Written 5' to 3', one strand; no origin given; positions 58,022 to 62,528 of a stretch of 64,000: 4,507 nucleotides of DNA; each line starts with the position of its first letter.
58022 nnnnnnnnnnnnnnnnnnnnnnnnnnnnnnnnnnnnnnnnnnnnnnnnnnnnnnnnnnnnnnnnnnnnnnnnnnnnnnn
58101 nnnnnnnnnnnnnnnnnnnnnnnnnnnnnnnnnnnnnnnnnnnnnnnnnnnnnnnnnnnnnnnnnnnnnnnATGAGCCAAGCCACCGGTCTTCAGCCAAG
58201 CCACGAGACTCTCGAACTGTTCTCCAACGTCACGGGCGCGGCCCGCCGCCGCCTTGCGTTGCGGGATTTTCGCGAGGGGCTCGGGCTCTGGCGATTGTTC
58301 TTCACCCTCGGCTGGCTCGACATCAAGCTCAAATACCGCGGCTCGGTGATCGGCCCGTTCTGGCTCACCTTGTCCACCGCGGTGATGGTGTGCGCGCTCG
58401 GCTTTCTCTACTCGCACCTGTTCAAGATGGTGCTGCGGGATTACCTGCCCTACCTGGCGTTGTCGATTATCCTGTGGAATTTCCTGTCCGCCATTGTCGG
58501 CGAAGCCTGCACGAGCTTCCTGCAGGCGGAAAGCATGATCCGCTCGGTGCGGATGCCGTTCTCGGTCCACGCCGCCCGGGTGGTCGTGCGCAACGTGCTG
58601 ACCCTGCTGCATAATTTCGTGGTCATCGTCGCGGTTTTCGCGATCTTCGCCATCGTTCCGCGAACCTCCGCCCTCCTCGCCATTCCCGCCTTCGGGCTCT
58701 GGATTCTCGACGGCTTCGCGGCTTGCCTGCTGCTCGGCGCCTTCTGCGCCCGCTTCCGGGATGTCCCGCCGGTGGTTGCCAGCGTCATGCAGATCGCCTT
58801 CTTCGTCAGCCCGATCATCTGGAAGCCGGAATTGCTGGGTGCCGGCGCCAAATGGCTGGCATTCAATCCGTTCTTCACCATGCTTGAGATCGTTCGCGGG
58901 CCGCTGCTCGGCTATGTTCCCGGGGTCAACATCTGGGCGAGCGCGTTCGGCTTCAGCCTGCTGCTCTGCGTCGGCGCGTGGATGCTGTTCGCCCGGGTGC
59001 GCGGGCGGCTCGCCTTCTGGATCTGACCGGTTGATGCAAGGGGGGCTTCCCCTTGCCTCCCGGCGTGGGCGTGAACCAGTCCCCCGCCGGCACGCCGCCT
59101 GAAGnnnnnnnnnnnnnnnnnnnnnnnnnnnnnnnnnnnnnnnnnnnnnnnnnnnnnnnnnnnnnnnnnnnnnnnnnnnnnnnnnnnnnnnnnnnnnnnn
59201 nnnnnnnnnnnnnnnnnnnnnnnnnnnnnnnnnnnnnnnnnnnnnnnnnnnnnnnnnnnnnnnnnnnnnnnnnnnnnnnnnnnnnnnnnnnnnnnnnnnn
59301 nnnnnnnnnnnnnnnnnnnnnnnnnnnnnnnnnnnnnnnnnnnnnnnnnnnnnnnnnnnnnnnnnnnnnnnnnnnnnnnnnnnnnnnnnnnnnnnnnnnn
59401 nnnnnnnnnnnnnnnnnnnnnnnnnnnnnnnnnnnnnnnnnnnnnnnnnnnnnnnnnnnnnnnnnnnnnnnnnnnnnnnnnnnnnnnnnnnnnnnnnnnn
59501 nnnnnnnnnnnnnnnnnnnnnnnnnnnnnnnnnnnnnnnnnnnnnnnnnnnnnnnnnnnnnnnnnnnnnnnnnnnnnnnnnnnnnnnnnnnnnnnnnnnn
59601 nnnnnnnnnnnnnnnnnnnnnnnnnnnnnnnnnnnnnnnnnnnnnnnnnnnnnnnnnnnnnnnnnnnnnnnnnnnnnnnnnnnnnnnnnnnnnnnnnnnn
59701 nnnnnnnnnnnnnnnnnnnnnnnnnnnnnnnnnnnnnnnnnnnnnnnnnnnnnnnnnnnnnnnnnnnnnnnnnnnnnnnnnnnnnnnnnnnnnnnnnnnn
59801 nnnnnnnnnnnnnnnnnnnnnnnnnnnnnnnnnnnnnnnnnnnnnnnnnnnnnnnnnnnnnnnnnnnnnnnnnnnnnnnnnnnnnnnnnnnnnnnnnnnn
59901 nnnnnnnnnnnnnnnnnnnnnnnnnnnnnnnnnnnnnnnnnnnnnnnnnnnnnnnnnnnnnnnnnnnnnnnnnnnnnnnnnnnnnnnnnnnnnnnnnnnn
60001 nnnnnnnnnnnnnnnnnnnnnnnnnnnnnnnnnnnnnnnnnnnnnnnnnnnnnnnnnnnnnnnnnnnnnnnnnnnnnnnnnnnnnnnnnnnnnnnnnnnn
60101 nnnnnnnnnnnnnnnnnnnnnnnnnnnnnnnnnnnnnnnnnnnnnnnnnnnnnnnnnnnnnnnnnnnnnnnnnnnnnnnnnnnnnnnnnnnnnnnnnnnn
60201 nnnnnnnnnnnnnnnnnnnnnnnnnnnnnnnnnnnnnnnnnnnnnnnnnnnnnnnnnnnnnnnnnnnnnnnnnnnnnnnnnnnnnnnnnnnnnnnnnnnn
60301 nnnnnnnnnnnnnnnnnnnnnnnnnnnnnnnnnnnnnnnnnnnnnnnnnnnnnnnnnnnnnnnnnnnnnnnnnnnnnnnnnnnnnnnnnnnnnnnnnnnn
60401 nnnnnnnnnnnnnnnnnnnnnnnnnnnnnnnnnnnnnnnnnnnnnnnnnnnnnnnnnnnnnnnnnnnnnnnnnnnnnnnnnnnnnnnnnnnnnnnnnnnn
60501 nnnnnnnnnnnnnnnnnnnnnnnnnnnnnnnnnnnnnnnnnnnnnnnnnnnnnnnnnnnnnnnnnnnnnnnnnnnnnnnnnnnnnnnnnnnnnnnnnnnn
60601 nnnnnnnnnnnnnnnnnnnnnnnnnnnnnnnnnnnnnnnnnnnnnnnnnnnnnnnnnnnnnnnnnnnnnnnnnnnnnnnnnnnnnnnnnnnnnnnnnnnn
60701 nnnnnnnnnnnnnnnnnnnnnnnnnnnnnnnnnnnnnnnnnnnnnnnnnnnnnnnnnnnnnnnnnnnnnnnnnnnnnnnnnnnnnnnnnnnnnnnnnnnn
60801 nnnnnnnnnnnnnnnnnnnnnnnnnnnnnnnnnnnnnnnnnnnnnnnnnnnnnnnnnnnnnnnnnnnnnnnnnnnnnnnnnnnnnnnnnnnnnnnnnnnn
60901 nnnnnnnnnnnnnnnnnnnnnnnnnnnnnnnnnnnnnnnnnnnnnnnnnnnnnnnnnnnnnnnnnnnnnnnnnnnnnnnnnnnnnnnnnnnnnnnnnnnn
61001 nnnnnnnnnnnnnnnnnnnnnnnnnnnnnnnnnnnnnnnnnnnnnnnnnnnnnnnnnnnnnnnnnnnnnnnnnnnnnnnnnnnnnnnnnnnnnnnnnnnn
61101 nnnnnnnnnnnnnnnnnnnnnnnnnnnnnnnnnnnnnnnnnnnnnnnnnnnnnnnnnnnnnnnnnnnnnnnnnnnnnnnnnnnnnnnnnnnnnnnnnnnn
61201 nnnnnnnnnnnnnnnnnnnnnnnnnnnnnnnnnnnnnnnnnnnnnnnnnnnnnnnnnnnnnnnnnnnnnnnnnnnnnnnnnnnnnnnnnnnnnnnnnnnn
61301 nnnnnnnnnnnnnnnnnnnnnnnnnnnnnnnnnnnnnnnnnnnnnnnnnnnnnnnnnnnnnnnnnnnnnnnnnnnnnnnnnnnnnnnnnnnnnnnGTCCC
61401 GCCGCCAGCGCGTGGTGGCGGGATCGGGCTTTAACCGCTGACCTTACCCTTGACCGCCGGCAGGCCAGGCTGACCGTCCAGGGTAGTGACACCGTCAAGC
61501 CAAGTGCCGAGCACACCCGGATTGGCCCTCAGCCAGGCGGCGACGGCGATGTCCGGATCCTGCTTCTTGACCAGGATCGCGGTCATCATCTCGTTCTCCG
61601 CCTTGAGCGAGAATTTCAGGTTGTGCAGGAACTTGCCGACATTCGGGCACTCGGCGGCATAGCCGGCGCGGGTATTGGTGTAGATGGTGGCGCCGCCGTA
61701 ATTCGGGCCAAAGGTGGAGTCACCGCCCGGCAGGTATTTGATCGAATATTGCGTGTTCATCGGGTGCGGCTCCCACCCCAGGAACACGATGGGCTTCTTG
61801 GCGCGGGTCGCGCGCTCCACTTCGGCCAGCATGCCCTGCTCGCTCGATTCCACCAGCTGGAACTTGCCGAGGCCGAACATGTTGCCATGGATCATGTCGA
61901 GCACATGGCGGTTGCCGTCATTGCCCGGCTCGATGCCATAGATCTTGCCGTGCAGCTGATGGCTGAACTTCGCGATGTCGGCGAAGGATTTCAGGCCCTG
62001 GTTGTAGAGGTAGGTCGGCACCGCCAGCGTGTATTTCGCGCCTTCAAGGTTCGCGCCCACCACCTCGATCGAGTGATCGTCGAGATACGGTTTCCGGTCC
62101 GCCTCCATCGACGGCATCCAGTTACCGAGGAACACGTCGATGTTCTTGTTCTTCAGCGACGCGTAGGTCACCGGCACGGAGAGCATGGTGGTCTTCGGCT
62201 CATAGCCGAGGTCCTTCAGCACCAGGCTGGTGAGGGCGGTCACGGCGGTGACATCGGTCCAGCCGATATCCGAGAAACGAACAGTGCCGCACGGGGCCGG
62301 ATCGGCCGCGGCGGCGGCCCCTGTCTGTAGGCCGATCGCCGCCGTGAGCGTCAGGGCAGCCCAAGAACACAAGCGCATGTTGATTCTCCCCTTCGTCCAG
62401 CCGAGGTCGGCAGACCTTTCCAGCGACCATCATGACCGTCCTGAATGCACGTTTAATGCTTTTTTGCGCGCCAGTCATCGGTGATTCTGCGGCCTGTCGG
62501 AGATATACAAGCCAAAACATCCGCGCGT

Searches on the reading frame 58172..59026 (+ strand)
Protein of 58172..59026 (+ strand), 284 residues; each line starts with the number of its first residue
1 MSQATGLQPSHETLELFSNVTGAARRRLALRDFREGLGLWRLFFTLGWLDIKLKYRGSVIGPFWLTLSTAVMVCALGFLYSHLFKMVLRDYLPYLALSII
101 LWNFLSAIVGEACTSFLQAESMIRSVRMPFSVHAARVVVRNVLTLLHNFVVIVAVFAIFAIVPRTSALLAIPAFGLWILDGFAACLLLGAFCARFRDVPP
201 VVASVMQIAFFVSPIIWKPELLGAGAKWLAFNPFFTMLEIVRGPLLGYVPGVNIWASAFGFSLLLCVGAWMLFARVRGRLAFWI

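Call 16: search_protein_families(library=pfam, proteins=[window:58172-59026:+], max_evalue=0.01)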
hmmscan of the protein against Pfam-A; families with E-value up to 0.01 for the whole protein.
window:58172-59026:+ (284 aa): 1 family
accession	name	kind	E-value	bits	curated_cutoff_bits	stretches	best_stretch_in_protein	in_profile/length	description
PF01061.29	ABC2_membrane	-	4.3e-11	43.2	26.9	1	42-243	2-208/211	ABC-2 type transporter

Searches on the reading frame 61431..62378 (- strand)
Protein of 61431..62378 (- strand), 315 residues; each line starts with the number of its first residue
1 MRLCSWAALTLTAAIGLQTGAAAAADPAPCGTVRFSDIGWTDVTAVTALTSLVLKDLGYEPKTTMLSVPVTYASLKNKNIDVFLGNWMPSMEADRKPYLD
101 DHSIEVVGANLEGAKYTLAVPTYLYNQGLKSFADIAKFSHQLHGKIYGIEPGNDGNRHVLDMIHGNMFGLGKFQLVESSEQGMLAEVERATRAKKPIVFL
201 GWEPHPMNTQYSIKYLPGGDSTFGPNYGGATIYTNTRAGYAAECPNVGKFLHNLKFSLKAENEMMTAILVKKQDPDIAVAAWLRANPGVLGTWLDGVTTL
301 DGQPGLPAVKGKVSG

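Call 16: search_protein_families(library=pfam, proteins=[window:61431-62378:-], max_evalue=0.01)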
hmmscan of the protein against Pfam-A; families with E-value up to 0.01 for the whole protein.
window:61431-62378:- (315 aa): 1 family
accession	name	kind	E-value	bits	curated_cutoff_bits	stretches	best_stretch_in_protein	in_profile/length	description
PF04069.17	OpuAC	-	1.8e-57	195.3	21.2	1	32-284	2-256/257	Substrate binding domain of ABC-type glycine betaine transport system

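Call 49: find_encoding_contigs(protein=window:61431-62378:-, flank=10000, max_places=1)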
Protein window:61431-62378:- (315 aa): no gene with exactly this product is on record in the collection.
